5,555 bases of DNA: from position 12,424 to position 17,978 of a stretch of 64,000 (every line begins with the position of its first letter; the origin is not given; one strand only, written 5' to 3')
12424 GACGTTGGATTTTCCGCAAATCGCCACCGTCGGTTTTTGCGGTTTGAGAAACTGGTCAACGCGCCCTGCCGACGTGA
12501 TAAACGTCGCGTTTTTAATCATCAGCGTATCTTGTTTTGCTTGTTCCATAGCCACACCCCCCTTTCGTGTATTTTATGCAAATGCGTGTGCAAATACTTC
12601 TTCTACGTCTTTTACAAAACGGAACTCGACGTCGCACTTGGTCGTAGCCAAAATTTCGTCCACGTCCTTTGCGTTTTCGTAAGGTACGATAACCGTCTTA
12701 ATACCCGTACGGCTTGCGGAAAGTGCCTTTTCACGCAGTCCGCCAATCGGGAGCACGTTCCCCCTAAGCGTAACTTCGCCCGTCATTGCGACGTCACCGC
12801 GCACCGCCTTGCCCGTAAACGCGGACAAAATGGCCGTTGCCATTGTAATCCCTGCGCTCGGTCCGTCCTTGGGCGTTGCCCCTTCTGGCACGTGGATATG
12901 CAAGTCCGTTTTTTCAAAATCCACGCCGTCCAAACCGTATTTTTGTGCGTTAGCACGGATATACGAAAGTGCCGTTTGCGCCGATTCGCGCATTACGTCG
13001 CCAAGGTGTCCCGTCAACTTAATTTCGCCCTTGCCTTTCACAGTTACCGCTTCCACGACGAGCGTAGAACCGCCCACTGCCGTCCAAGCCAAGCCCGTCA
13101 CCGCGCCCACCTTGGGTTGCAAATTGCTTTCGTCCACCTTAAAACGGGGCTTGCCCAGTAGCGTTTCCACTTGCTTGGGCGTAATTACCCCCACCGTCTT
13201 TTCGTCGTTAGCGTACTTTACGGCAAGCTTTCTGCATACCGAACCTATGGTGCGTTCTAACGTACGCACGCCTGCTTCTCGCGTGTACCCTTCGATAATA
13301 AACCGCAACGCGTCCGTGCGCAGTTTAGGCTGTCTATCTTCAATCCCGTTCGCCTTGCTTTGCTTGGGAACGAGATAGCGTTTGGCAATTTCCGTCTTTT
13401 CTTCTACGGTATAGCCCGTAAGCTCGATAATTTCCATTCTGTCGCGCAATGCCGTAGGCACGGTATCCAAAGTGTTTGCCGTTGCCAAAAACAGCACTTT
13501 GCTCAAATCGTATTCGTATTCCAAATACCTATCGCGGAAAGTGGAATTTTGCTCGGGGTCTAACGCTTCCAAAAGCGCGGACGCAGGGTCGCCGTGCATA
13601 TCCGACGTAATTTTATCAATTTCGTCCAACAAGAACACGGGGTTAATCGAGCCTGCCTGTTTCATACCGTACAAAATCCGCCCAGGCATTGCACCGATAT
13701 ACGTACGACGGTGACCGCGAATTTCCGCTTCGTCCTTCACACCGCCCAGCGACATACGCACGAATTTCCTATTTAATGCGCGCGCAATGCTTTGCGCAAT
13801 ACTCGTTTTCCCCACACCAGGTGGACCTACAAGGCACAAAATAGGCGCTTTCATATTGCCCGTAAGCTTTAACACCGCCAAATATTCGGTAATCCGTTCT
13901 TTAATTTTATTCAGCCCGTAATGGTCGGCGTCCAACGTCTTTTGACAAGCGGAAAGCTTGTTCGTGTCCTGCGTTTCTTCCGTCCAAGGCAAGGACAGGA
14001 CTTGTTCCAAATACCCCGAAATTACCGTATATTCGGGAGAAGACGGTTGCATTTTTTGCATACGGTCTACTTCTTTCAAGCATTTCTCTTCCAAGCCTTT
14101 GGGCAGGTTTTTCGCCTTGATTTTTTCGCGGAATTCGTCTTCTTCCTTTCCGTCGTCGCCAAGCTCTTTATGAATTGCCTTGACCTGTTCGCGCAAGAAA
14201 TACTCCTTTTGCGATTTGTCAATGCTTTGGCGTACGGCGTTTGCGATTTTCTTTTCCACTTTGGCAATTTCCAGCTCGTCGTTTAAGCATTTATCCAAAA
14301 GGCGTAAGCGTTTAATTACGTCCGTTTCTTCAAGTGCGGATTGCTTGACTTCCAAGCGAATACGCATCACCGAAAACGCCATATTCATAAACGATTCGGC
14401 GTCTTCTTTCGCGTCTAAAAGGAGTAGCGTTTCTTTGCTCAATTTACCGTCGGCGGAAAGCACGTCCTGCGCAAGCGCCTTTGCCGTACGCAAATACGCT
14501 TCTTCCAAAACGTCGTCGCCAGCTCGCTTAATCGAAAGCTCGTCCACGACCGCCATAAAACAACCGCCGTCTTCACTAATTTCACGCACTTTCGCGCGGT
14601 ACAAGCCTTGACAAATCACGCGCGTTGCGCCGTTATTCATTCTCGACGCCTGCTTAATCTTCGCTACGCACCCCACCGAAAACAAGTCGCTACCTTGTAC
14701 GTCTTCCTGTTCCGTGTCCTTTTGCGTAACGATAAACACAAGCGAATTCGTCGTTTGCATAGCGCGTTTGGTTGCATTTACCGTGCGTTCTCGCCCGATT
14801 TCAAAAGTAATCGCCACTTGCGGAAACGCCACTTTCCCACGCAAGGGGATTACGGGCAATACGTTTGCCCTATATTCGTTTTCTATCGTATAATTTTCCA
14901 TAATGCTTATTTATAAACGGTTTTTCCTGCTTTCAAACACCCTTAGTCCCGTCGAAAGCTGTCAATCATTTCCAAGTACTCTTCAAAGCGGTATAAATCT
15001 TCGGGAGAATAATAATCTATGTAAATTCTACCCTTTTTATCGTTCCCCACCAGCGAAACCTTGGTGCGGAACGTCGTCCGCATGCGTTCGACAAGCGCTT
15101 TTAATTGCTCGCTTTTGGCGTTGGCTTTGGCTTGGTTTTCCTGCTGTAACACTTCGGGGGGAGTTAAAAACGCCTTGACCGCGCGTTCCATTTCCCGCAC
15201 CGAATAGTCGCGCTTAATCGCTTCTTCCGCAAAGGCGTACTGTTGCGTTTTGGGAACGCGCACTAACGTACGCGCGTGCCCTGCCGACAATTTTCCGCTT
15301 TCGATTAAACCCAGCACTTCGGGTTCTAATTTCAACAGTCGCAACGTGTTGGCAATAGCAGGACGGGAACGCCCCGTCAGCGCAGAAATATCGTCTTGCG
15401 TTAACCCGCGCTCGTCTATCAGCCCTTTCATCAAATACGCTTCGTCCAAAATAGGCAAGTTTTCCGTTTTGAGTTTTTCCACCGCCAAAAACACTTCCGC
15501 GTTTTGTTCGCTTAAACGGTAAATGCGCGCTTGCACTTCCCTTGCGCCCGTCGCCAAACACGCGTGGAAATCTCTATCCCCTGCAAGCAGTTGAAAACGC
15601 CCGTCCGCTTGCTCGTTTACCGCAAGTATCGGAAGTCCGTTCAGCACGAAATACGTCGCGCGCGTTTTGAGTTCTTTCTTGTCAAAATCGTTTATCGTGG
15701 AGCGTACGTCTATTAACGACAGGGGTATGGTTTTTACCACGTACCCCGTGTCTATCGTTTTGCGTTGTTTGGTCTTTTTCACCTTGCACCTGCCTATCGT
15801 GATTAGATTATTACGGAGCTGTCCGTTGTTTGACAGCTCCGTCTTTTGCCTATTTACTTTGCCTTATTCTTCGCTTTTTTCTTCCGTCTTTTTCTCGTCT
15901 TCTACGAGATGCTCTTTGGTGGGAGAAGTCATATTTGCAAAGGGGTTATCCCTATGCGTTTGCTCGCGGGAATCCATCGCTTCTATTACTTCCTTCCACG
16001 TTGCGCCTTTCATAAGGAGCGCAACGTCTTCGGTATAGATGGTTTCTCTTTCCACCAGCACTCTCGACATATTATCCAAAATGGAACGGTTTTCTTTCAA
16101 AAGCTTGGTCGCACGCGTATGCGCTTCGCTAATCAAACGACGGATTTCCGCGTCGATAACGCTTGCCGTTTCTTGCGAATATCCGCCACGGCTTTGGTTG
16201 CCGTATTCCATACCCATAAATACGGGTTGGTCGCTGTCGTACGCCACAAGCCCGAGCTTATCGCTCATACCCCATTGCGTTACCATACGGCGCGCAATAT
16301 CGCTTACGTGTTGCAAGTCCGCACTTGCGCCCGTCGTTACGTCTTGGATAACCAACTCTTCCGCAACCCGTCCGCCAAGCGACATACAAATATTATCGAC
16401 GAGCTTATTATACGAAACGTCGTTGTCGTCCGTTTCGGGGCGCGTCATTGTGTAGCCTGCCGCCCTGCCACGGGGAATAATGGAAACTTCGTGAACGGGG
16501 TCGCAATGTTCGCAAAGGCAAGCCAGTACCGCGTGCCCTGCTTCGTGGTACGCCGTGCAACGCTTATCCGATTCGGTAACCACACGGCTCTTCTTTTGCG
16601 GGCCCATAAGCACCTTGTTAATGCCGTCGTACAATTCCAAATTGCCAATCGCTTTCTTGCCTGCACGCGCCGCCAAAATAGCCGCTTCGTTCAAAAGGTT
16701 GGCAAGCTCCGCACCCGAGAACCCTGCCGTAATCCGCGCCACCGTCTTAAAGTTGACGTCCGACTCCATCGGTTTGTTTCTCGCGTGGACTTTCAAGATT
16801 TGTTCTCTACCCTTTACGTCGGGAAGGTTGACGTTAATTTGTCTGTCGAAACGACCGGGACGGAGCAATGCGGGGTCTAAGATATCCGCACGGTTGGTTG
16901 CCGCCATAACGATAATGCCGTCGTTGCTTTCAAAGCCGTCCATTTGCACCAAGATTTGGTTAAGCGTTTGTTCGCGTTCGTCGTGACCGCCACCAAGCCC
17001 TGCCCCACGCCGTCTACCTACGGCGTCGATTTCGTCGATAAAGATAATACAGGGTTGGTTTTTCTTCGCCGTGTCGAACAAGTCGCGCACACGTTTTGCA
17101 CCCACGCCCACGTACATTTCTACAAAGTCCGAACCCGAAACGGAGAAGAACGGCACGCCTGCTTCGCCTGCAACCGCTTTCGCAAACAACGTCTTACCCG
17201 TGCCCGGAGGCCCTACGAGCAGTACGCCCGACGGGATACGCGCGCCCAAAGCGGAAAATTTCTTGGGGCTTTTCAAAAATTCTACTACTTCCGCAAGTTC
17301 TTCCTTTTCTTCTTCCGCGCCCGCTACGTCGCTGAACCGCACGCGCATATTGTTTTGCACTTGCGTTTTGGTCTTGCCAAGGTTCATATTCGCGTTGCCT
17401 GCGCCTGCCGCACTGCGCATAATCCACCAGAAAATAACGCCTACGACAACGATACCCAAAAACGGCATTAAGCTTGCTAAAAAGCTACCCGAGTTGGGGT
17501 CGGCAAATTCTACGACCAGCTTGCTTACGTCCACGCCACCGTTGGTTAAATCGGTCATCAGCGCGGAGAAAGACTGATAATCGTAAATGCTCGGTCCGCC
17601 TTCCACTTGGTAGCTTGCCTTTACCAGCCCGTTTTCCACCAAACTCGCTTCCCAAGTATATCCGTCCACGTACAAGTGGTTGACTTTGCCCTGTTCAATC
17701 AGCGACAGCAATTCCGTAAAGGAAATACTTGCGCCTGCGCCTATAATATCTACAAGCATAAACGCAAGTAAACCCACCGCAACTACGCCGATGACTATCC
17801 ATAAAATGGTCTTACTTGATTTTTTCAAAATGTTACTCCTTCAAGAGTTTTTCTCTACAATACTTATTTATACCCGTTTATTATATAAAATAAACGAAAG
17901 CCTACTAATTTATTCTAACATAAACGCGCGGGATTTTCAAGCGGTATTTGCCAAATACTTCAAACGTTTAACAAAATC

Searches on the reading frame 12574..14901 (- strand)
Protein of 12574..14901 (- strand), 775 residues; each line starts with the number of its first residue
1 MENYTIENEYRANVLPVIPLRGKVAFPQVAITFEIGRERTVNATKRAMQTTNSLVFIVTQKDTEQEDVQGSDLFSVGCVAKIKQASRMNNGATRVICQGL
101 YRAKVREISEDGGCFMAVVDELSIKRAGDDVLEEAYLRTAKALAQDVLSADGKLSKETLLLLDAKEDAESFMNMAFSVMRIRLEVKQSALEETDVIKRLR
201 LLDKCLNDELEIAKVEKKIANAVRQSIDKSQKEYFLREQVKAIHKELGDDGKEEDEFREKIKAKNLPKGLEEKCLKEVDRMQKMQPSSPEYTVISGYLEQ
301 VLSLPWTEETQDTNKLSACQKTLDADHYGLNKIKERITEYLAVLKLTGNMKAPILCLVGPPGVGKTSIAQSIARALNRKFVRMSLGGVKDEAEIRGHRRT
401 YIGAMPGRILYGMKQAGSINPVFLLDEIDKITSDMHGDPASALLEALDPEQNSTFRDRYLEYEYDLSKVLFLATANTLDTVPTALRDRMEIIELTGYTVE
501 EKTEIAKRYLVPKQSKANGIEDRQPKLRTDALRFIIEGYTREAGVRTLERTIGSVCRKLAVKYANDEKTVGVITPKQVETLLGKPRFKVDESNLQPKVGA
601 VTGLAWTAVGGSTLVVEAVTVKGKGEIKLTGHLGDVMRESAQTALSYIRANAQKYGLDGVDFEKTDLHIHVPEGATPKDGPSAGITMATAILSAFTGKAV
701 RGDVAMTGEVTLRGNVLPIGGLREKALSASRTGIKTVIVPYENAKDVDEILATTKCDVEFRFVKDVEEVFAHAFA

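Call 11: search_protein_families(library=pfam, proteins=[window:12574-14901:-])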
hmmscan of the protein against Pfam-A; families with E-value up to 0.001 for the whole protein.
window:12574-14901:- (775 aa): 13 families
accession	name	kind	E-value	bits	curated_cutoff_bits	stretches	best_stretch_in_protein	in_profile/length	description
PF05362.19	Lon_C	-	3.2e-86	288.6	21.1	1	573-774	2-203/205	Lon protease (S16) C-terminal proteolytic domain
PF02190.22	LON_substr_bdg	-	2.3e-37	129.3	28.7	1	14-206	1-198/200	ATP-dependent protease La (LON) substrate-binding domain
PF00004.35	AAA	-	1.8e-25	90.3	21.2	1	355-494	1-128/131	ATPase family associated with various cellular activities (AAA)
PF22667.2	Lon_lid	-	2.6e-20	72.2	27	1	516-568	1-53/57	Lon protease AAA+ ATPase lid domain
PF07728.20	AAA_5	-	1.6e-12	48.1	22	1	355-489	2-139/139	AAA domain (dynein-related subfamily)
PF13541.12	ChlI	-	1.3e-10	41.7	27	1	616-743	1-121/121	Subunit ChlI of Mg-chelatase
PF08298.17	AAA_PrkA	-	1.1e-05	25.1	25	1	323-379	57-112/358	PrkA AAA domain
PF07724.20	AAA_2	-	1.7e-05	25.4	27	1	356-484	7-132/166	AAA domain (Cdc48 subfamily)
PF07726.17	AAA_3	-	4.9e-05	23.6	27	1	357-480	4-115/131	ATPase family associated with various cellular activities (AAA)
PF13191.12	AAA_16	-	6.2e-05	24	32.6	1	352-384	24-52/167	AAA ATPase domain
PF13401.12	AAA_22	-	0.00015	22.5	27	0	352-432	5-97/130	AAA domain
PF05496.18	RuvB_N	-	0.00042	20.6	27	1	326-384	8-65/159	Holliday junction DNA helicase RuvB P-loop domain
PF01695.23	IstB_IS21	-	0.00077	19.5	24.1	0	314-376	56-116/238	IstB-like ATP binding protein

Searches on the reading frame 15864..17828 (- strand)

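Call 11: search_protein_families(library=pfam, proteins=[window:15864-17828:-])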
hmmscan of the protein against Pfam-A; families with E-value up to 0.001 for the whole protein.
window:15864-17828:- (654 aa): 8 families
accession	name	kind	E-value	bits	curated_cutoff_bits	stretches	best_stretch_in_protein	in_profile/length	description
PF01434.24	Peptidase_M41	-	2.6e-64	217.1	29.9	1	415-603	1-189/191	Peptidase family M41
PF00004.35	AAA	-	1e-47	162.3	21.2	1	202-334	1-130/131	ATPase family associated with various cellular activities (AAA)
PF17862.7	AAA_lid_3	-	2.1e-12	46.8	27.2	1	357-394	1-38/45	AAA+ lid domain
PF06480.20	FtsH_ext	-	4.3e-07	30.5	25.5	1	8-102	2-99/103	FtsH Extracellular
PF07728.20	AAA_5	-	3.9e-05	24.1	22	1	201-273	1-81/139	AAA domain (dynein-related subfamily)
PF05496.18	RuvB_N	-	0.00021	21.5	27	0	200-268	34-94/159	Holliday junction DNA helicase RuvB P-loop domain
PF13191.12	AAA_16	-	0.00061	20.8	32.6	0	198-221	23-46/167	AAA ATPase domain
PF06068.19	TIP49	-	0.00069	19.3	23.8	0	200-236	51-89/347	TIP49 P-loop domain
